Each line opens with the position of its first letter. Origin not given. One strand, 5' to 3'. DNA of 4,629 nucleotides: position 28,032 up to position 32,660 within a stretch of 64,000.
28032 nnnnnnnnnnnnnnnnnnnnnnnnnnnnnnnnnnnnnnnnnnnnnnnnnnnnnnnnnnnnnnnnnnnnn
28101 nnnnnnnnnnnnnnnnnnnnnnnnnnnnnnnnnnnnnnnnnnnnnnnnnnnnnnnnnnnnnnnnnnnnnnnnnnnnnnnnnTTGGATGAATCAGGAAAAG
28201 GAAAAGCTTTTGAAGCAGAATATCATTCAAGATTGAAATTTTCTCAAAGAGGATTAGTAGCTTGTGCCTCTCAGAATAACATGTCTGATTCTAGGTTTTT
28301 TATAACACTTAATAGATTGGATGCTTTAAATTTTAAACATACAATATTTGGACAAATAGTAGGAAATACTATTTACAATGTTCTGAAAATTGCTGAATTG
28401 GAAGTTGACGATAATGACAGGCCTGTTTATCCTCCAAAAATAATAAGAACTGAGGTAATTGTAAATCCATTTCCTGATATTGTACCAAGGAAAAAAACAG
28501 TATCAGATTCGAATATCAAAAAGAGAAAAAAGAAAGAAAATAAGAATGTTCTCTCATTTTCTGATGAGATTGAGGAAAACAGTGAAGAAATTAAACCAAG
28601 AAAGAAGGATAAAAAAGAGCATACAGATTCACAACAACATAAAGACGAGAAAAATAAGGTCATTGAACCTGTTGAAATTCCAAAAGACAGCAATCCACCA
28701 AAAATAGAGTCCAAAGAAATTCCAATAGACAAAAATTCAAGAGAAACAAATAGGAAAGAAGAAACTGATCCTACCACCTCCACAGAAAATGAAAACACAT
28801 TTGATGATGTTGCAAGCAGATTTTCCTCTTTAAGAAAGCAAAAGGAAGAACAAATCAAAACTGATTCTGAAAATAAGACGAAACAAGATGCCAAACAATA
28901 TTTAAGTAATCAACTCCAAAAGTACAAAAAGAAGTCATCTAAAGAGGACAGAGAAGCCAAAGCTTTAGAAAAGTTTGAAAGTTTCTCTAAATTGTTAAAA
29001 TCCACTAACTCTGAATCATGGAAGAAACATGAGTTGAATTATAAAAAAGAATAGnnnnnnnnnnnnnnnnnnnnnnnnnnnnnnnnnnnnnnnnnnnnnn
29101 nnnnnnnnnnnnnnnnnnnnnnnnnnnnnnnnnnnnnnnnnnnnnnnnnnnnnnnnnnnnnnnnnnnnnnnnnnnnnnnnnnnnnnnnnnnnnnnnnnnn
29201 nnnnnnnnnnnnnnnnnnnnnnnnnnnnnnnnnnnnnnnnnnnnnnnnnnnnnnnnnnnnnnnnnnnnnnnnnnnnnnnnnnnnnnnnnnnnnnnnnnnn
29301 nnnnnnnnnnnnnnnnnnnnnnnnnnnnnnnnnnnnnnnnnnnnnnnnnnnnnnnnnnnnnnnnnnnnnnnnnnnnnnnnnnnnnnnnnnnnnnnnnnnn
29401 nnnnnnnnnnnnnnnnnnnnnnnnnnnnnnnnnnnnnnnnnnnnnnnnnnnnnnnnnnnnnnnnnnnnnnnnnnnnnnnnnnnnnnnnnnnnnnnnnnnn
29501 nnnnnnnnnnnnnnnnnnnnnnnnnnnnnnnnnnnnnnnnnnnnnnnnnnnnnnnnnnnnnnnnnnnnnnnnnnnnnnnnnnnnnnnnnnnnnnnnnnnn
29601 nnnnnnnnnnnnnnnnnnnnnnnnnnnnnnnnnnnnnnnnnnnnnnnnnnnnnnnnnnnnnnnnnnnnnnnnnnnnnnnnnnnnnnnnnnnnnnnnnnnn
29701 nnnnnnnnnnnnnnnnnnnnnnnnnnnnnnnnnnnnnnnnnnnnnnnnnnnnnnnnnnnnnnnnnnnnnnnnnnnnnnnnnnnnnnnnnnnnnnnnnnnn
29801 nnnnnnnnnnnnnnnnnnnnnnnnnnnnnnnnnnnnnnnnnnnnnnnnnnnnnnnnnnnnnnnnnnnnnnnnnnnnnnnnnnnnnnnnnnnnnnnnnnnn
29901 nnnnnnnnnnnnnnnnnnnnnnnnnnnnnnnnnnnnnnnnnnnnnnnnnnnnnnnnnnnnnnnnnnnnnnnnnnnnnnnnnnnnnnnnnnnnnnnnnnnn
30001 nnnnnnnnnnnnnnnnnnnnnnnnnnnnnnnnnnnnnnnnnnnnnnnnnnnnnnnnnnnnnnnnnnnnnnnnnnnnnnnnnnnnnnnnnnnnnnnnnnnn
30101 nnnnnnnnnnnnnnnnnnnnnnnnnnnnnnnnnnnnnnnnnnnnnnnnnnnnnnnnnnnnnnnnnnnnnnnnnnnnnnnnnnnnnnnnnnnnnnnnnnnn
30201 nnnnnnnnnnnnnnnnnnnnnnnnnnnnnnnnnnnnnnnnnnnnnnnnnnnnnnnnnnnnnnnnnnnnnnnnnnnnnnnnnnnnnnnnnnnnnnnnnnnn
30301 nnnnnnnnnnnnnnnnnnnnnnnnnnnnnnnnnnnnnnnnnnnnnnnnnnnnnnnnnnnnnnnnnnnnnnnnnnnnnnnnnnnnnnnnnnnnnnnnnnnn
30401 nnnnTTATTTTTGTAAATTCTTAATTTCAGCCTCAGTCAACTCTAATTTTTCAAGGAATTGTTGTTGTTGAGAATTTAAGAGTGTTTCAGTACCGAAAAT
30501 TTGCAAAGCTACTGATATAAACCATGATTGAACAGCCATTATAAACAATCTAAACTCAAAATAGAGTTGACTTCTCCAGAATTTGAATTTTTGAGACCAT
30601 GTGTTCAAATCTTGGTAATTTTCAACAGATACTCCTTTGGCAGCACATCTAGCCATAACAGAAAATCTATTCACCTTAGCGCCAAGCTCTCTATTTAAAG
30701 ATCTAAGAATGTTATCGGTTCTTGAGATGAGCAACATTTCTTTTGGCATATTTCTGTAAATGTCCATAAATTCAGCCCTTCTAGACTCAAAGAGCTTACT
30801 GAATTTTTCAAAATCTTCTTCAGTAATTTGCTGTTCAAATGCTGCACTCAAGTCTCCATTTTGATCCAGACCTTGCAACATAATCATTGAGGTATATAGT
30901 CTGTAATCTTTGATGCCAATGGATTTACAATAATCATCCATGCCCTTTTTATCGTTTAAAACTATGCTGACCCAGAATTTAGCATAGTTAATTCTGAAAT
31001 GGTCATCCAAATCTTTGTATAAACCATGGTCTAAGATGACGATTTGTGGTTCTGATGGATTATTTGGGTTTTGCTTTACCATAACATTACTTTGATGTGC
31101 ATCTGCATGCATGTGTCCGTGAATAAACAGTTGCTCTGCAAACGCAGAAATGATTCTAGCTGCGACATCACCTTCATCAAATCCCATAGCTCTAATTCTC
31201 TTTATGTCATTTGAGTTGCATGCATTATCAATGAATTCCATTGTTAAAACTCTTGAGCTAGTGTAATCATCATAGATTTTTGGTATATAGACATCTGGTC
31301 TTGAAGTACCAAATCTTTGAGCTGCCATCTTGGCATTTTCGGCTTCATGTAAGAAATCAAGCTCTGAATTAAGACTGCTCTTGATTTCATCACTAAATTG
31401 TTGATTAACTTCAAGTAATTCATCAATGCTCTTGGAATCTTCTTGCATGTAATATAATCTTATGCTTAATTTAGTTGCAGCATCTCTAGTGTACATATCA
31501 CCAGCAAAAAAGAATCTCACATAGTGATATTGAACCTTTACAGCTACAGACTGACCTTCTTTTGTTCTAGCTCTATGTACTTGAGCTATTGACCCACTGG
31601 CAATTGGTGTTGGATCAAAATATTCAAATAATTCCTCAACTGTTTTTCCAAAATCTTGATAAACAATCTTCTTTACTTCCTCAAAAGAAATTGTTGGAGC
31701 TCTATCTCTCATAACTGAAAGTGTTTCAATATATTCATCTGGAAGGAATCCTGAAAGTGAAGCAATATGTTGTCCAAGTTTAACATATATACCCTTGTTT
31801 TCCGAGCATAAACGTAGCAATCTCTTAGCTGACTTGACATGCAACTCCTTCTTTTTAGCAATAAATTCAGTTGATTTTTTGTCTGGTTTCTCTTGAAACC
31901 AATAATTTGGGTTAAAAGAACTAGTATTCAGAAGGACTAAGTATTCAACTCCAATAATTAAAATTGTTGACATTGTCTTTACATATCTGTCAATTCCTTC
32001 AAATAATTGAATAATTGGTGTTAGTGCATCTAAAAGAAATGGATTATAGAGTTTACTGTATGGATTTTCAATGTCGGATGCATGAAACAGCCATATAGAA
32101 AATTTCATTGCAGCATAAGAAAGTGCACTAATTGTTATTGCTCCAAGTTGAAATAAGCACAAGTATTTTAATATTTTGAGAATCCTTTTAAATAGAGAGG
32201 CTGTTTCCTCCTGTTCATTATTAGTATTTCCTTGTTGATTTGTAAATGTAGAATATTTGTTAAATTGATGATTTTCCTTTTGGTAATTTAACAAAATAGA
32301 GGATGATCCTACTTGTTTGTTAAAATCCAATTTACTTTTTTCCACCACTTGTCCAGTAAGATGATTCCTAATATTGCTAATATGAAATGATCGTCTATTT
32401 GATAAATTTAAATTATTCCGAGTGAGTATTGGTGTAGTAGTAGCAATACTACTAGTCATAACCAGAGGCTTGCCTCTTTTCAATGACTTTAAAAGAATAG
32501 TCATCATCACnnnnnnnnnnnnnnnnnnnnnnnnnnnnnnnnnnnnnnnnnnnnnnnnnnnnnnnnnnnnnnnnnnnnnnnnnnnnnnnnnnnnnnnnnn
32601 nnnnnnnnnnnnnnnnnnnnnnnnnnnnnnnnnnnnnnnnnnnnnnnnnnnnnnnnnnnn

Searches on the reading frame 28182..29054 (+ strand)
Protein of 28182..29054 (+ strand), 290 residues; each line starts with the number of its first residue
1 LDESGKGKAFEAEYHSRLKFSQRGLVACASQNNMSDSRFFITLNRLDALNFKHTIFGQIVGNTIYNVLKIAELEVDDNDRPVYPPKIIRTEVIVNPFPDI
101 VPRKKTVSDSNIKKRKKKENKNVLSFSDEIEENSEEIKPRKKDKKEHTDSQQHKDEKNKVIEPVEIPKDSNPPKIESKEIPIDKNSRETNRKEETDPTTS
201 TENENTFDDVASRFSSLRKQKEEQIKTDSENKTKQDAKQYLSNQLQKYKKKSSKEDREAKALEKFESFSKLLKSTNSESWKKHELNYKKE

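Call 10: search_protein_families(library=pfam, proteins=[window:28182-29054:+])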
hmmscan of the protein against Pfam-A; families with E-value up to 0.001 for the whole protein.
window:28182-29054:+ (290 aa): 1 family
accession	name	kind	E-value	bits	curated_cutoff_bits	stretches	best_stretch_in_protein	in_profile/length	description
PF00160.26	Pro_isomerase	-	2e-15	57.8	21.7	1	6-92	72-159/159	Cyclophilin type peptidyl-prolyl cis-trans isomerase/CLD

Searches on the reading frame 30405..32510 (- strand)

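Call 10: search_protein_families(library=pfam, proteins=[window:30405-32510:-])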
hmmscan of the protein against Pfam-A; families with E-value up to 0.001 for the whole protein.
window:30405-32510:- (701 aa): 1 family
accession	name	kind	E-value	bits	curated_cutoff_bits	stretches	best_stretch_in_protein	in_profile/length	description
PF03109.22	ABC1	-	1.8e-67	227.5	22.9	1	267-525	2-241/244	ABC1 atypical kinase-like domain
